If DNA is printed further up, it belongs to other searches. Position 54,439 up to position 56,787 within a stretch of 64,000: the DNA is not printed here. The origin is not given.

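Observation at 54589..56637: Short, divergent glycyl radical enzyme embedded in a glycan-utilisation operon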

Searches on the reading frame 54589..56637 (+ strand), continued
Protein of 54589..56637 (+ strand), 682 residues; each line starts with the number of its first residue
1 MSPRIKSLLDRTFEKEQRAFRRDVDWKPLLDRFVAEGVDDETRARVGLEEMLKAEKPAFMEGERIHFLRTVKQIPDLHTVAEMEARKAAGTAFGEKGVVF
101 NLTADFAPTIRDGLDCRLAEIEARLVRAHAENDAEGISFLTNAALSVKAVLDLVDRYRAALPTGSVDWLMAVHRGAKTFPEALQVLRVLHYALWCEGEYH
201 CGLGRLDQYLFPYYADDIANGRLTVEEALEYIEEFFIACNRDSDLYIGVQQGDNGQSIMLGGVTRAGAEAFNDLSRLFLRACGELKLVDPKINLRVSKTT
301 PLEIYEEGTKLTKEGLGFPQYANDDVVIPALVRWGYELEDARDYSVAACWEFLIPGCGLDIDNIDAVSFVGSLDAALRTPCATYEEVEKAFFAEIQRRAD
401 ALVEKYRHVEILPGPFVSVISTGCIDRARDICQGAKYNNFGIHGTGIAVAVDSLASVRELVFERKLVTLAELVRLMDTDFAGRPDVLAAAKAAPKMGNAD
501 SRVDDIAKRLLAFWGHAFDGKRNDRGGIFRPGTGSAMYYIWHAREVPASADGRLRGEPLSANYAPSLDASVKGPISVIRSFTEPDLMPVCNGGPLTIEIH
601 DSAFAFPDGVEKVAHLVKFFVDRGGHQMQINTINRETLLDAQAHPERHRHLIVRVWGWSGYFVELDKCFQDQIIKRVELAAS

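Call 71: search_protein_families(library=pfam, proteins=[L060:6919-9144:+, L071:13417-15876:+, L058:13428-15830:+, L069:5365-7578:+, L069:2795-5353:+, L073:13661-16348:+, L073:2164-5604:+, L050:13317-14927:+, L050:14943-16757:+, L071:16091-18181:+], max_evalue=0.0001)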
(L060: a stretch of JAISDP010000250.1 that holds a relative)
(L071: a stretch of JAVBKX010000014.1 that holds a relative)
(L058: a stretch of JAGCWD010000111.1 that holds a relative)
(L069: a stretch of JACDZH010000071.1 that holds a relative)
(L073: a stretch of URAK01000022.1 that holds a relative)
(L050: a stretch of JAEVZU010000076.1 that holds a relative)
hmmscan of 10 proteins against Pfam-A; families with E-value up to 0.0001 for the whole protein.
L060:6919-9144:+ (741 aa): 2 families
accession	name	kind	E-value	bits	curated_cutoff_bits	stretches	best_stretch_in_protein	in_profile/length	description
PF22848.2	ASD1_dom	-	3.4e-15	56.7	22.2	1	403-491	103-192/239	Alpha-L-arabinofuranosidase 1 domain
PF06964.18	Alpha-L-AF_C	-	1e-07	32.8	27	1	564-732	18-165/165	Alpha-L-arabinofuranosidase C-terminal domain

L071:13417-15876:+ (819 aa): 3 families
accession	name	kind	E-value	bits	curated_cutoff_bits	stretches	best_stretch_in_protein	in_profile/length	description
PF06439.18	3keto-disac_hyd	-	2.8e-16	60.5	26.8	1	106-249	32-186/187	3-keto-disaccharide hydrolase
PF22848.2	ASD1_dom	-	2.5e-14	53.9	22.2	1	499-574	108-176/239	Alpha-L-arabinofuranosidase 1 domain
PF06964.18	Alpha-L-AF_C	-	1.9e-10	41.7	27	1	647-813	18-165/165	Alpha-L-arabinofuranosidase C-terminal domain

L058:13428-15830:+ (800 aa): 4 families
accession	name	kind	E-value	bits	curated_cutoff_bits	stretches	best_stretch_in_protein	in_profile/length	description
PF06439.18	3keto-disac_hyd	-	3.8e-13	50.3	26.8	1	101-234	44-186/187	3-keto-disaccharide hydrolase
PF06964.18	Alpha-L-AF_C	-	1.1e-12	48.9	27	1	626-780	15-149/165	Alpha-L-arabinofuranosidase C-terminal domain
PF22848.2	ASD1_dom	-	1.2e-07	32.1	22.2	0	486-532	113-160/239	Alpha-L-arabinofuranosidase 1 domain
PF02018.23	CBM_4_9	-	3.2e-05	24.7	25.9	1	255-373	15-131/136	Carbohydrate binding domain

L069:5365-7578:+ (737 aa): 4 families
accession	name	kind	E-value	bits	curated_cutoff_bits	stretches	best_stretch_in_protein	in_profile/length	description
PF02065.24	Melibiase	-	5.5e-104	348.3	27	1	274-623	2-347/347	Melibiase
PF16875.11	Glyco_hydro_36N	-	2.1e-42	145.8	27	1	68-269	43-253/253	Glycosyl hydrolase family 36 N-terminal domain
PF16874.11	Glyco_hydro_36C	-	1.7e-16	60.9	27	1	638-732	2-77/77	Glycosyl hydrolase family 36 C-terminal domain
PF02638.21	GHL10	-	4.7e-07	29.6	27.9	1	379-466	72-161/311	Glycosyl hydrolase-like 10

L069:2795-5353:+ (852 aa): 2 families
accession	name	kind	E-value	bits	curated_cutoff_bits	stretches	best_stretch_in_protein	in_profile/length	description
PF03065.20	Glyco_hydro_57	-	6.6e-07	29.4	21.2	1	66-179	54-169/291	Glycosyl hydrolase family 57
PF01074.27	Glyco_hydro_38N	-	7.6e-05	22.7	25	0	59-178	21-140/270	Glycosyl hydrolases family 38 N-terminal domain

L073:13661-16348:+ (895 aa): 5 families
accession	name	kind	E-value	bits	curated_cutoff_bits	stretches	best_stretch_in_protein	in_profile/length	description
PF00133.28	tRNA-synt_1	-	4.2e-122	408.3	22.7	1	16-577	1-413/414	tRNA synthetases class I (I, L, M and V)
PF08264.19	Anticodon_1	-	7.8e-30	104.1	25.1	1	628-775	2-145/148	Anticodon-binding domain of tRNA ligase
PF09334.17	tRNA-synt_1g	-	2.4e-21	76.4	20.1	1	45-198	8-144/391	tRNA synthetases class I (M)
PF13603.12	tRNA-synt_1_2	-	8.6e-11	42.1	25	1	244-305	85-146/185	Leucyl-tRNA synthetase, editing domain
PF10458.14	Val_tRNA-synt_C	-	1.3e-10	41.9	25.9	1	836-894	5-63/66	Valyl tRNA synthetase tRNA binding arm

L073:2164-5604:+ (1146 aa): 7 families
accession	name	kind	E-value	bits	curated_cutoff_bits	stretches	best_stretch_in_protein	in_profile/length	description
PF00270.35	DEAD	-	2.6e-26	92.8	26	1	584-744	1-163/167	DEAD/DEAH box helicase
PF17757.6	UvrB_inter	-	2.6e-22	79.2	22.9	1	144-229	1-87/91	UvrB interaction domain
PF00271.37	Helicase_C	-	5e-22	78.7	23.5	1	780-888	6-109/110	Helicase conserved C-terminal domain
PF03461.20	TRCF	-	2.3e-18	66.8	25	1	1022-1100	4-82/95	TRCF domain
PF02559.22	CarD_TRCF_RID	-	1.7e-16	60.4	23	1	460-515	2-57/57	CarD-like/TRCF RID domain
PF04851.21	ResIII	-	5.7e-10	39.8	22.5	1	584-740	5-162/164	Type III restriction enzyme, res subunit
PF19833.4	RecG_dom3_C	-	5.2e-05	23.7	26.8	0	924-964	4-40/87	ATP-dependent DNA helicase RecG, domain 3, C-terminal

L050:13317-14927:+ (536 aa): 3 families
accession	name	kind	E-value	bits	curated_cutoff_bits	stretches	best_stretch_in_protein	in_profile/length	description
PF00072.30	Response_reg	-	4.5e-27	94.8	30.2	1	3-114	1-110/111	Response regulator receiver domain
PF12833.13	HTH_18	-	4.1e-21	75.5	33.6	1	454-531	2-79/80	Helix-turn-helix domain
PF00165.29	HTH_AraC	-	4.1e-17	62.3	26.6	2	495-531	7-42/42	Bacterial regulatory helix-turn-helix proteins, AraC family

L050:14943-16757:+ (604 aa): 4 families
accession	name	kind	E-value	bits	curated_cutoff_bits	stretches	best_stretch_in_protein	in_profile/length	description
PF06580.19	His_kinase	-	8.2e-22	77.7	25.2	1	409-487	1-80/81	Histidine kinase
PF00672.30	HAMP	-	6e-09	36.5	25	1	342-388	1-47/53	HAMP domain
PF02518.31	HATPase_c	-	5e-08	33.8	26.4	1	508-603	10-108/111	Histidine kinase-, DNA gyrase B-, and HSP90-like ATPase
PF02743.24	dCache_1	-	3.1e-06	27.4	45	1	61-305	17-237/240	Cache domain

L071:16091-18181:+ (696 aa): 3 families
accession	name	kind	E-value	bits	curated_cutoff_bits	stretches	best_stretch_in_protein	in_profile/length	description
PF07944.18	Beta-AFase-like_GH127_cat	-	2.6e-98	329.9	24.9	1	39-474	1-374/376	Beta-L-arabinofuranosidase, GH127 catalytic domain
PF20736.2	Glyco_hydro127M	-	5.4e-24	84.6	24.2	1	487-595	3-95/95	Beta-L-arabinofuranosidase, GH127 middle domain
PF20737.2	Glyco_hydro127C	-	1.6e-18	66.7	23.7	1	597-693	1-70/71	Glycoside hydrolase family 127 C-terminal domain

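Call 73: find_encoding_contigs(protein=P0192, flank=8000, max_places=3)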
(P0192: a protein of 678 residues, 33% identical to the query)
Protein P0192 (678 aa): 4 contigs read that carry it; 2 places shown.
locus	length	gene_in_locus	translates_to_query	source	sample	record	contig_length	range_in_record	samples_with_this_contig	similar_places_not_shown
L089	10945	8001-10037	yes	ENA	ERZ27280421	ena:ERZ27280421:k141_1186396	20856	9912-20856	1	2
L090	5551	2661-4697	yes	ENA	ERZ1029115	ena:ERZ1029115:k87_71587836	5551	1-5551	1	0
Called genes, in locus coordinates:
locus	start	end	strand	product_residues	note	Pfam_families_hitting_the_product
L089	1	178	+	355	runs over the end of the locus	PF03816:LytR_cpsA_psr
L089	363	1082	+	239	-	PF02397:Bac_transf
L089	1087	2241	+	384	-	PF09314:DUF1972, PF13439:Glyco_transf_4 (faint), PF00534:Glycos_transf_1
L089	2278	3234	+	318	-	PF00535:Glycos_transf_2, PF13641:Glyco_tranf_2_3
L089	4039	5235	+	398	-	-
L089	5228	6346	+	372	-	PF13450:NAD_binding_8, PF01593:Amino_oxidase (weak), PF03275:GLF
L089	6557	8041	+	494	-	PF01943:Polysacc_synt, PF13440:Polysacc_synt_3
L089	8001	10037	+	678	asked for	PF02901:PFL-like, PF01228:Gly_radical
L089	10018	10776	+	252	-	PF13353:Fer4_12, PF04055:Radical_SAM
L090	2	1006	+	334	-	?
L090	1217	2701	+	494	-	PF01943:Polysacc_synt, PF13440:Polysacc_synt_3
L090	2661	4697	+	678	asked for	PF02901:PFL-like, PF01228:Gly_radical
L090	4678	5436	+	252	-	PF13353:Fer4_12, PF04055:Radical_SAM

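Call 74: find_encoding_contigs(protein=P0158, flank=8000, max_places=3)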
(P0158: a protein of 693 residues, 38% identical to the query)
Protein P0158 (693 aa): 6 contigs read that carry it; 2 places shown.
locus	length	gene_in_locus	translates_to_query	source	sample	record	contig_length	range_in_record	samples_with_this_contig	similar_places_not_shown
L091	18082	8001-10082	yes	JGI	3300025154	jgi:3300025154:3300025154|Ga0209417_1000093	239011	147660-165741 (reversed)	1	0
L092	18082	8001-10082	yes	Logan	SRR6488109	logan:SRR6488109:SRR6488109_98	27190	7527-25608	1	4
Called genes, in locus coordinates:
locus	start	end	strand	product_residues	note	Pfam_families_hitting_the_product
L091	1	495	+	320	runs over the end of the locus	PF01073:3Beta_HSD, PF01370:Epimerase, PF02719:Polysacc_synt_2, PF04321:RmlD_sub_bind, PF05368:NmrA (faint), PF07993:NAD_binding_4, PF13460:NAD_binding_10, PF16363:GDP_Man_Dehyd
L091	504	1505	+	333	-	PF01370:Epimerase, PF02719:Polysacc_synt_2 (weak), PF04321:RmlD_sub_bind, PF16363:GDP_Man_Dehyd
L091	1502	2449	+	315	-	PF01370:Epimerase, PF02719:Polysacc_synt_2 (faint), PF04321:RmlD_sub_bind (weak), PF16363:GDP_Man_Dehyd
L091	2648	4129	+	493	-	-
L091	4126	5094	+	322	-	PF00535:Glycos_transf_2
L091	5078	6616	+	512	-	-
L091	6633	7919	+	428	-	PF01943:Polysacc_synt, PF13440:Polysacc_synt_3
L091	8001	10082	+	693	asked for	PF02901:PFL-like, PF01228:Gly_radical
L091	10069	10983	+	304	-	PF13353:Fer4_12, PF04055:Radical_SAM, PF13484:Fer4_16 (faint), PF12837:Fer4_6 (faint), PF12838:Fer4_7 (weak), PF13187:Fer4_9 (weak), PF13237:Fer4_10 (weak), PF00037:Fer4 (weak)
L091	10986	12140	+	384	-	PF12831:FAD_oxidored (faint), PF13450:NAD_binding_8, PF03275:GLF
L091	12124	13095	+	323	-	PF13641:Glyco_tranf_2_3 (faint), PF00535:Glycos_transf_2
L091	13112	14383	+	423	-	PF13439:Glyco_transf_4 (weak), PF13579:Glyco_trans_4_4 (weak), PF13692:Glyco_trans_1_4 (faint)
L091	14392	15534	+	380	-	PF02350:Epimerase_2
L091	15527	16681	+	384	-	PF13477:Glyco_trans_4_2, PF13439:Glyco_transf_4, PF13579:Glyco_trans_4_4, PF20706:GT4-conflict, PF00534:Glycos_transf_1, PF13692:Glyco_trans_1_4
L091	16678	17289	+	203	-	PF00583:Acetyltransf_1, PF13508:Acetyltransf_7, PF08445:FR47, PF13673:Acetyltransf_10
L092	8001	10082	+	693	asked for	PF02901:PFL-like, PF01228:Gly_radical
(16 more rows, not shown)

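Call 76: find_encoding_contigs(protein=P0204, flank=8000, max_places=2)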
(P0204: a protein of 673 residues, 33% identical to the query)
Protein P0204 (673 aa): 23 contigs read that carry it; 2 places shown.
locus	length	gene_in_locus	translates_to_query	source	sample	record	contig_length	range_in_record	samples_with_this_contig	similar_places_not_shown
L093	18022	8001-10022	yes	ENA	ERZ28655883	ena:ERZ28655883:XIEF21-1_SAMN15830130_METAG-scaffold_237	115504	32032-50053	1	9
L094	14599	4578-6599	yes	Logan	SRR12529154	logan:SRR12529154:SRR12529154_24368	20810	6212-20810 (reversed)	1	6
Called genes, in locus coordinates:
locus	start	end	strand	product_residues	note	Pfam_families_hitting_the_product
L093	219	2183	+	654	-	PF02397:Bac_transf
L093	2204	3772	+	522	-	PF09820:AAA-ATPase_like, PF08011:PDDEXK_9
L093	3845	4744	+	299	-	PF00535:Glycos_transf_2, PF13641:Glyco_tranf_2_3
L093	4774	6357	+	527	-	PF09820:AAA-ATPase_like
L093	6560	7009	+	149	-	PF16163:DUF4869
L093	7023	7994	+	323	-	-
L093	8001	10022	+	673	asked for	PF02901:PFL-like, PF01228:Gly_radical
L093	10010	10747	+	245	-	PF13353:Fer4_12, PF04055:Radical_SAM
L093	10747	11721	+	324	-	PF00535:Glycos_transf_2, PF10111:Glyco_tranf_2_2, PF13641:Glyco_tranf_2_3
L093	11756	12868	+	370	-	-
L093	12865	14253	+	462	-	PF01943:Polysacc_synt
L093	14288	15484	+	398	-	PF01041:DegT_DnrJ_EryC1, PF00155:Aminotran_1_2, PF01053:Cys_Met_Meta_PP (weak)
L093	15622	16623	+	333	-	PF01073:3Beta_HSD, PF01370:Epimerase, PF02719:Polysacc_synt_2, PF04321:RmlD_sub_bind, PF05368:NmrA, PF07993:NAD_binding_4 (faint), PF13460:NAD_binding_10, PF16363:GDP_Man_Dehyd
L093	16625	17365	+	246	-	PF02348:CTP_transf_3, PF12804:NTP_transf_3 (weak)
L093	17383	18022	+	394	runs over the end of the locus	PF01041:DegT_DnrJ_EryC1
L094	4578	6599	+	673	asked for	PF02901:PFL-like, PF01228:Gly_radical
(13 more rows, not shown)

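Call 77: find_encoding_contigs(protein=P0154, flank=8000, max_places=2)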
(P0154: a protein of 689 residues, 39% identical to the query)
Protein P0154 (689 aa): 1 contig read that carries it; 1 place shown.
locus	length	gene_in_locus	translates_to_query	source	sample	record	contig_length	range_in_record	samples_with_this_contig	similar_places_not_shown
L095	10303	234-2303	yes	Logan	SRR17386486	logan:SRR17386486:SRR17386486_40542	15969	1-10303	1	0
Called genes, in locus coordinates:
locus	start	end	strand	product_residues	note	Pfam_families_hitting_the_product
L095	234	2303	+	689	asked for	PF02901:PFL-like, PF01228:Gly_radical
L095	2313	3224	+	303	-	PF13353:Fer4_12 (weak), PF13237:Fer4_10 (faint), PF12797:Fer4_2 (faint), PF12837:Fer4_6 (faint), PF12838:Fer4_7 (faint), PF13484:Fer4_16 (faint), PF04055:Radical_SAM, PF00037:Fer4 (weak)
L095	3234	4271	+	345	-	PF01209:Ubie_methyltran, PF13489:Methyltransf_23, PF08241:Methyltransf_11, PF08242:Methyltransf_12, PF13649:Methyltransf_25, PF13847:Methyltransf_31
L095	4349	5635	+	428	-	PF13450:NAD_binding_8, PF01593:Amino_oxidase (weak)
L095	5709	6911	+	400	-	PF20706:GT4-conflict (weak), PF00534:Glycos_transf_1, PF13692:Glyco_trans_1_4, PF13524:Glyco_trans_1_2 (weak)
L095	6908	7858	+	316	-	PF01073:3Beta_HSD, PF01370:Epimerase, PF02719:Polysacc_synt_2, PF04321:RmlD_sub_bind, PF13460:NAD_binding_10, PF16363:GDP_Man_Dehyd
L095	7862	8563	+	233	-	PF00483:NTP_transferase, PF12804:NTP_transf_3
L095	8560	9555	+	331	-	PF00288:GHMP_kinases_N, PF08544:GHMP_kinases_C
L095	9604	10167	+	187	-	PF13580:SIS_2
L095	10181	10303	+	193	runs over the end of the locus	PF00702:Hydrolase, PF08645:PNK3P (weak), PF13242:Hydrolase_like, PF13419:HAD_2 (weak)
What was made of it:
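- Closest known: Sister 'S-A-C-W-E / R-V-W-G-F-S' short GRE clade. Different: Encoded in surface-polysaccharide biosynthesis loci (Wzx flippase, glycosyltransferases, UDP-galactopyranose mutase) rather than with sugar transporters and glycosidases (calls 73, 74, 76, 77).
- The sister clade lies in polysaccharide biosynthesis loci, so the whole C-W-E superclade looks carbohydrate-dedicated (calls 73, 74, 76, 77).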

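Call 78: find_encoding_contigs(protein=P0167, flank=8000, max_places=2)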
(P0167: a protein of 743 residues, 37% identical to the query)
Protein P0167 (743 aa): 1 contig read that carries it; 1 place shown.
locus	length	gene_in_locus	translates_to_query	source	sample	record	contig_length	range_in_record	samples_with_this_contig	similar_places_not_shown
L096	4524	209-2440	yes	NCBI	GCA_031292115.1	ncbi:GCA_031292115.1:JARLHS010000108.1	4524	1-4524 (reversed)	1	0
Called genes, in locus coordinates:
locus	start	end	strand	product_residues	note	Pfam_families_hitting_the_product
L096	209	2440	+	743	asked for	PF02901:PFL-like, PF01228:Gly_radical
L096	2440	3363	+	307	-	PF13353:Fer4_12, PF04055:Radical_SAM, PF13237:Fer4_10 (weak), PF12800:Fer4_4 (faint), PF00037:Fer4 (weak), PF12837:Fer4_6 (weak)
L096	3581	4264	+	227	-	PF04199:Cyclase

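Call 82: find_encoding_contigs(protein=P0149, flank=9000, max_places=3)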
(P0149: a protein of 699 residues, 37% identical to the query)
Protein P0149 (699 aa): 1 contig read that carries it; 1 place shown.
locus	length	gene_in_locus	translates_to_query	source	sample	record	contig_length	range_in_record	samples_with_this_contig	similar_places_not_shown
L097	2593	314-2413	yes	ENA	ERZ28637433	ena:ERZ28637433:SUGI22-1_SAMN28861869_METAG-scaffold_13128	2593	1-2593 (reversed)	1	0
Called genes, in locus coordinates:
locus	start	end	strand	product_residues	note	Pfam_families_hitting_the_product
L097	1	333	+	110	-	?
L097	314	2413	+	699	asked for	PF02901:PFL-like, PF01228:Gly_radical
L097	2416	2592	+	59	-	?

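Call 83: find_encoding_contigs(protein=P0145, flank=9000, max_places=3)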
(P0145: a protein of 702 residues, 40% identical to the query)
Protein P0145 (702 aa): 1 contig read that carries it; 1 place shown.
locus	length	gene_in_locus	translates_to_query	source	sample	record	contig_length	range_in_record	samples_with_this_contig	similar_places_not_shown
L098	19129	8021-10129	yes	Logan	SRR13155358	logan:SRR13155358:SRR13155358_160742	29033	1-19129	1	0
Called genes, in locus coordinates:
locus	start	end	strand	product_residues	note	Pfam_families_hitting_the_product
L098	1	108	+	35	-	?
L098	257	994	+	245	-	PF00106:adh_short, PF08659:KR, PF13561:adh_short_C2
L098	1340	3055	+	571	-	PF00501:AMP-binding, PF13193:AMP-binding_C (weak), PF00550:PP-binding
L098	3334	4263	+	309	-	PF01636:APH, PF02958:EcKL (weak), PF19974:TCAD9 (weak)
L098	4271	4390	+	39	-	-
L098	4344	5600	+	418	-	-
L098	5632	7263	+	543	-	PF02310:B12-binding, PF04055:Radical_SAM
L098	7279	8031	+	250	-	PF13353:Fer4_12, PF04055:Radical_SAM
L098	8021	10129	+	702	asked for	PF02901:PFL-like, PF01228:Gly_radical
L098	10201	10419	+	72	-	PF00550:PP-binding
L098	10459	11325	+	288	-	PF00535:Glycos_transf_2, PF10111:Glyco_tranf_2_2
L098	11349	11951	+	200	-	PF02223:Thymidylate_kin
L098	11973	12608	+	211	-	-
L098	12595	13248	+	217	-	-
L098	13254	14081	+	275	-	PF00702:Hydrolase (faint), PF05116:S6PP (weak), PF08282:Hydrolase_3, PF05116:S6PP (weak)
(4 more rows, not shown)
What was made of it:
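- A deep member of the same motif clade (P0145, 37% identical) sits in a biosynthetic-type cluster (call 83). P0145 (37% identical, same motifs) lies among B12-radical SAM, AMP-binding, PP-binding and GT2 genes (call 83).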
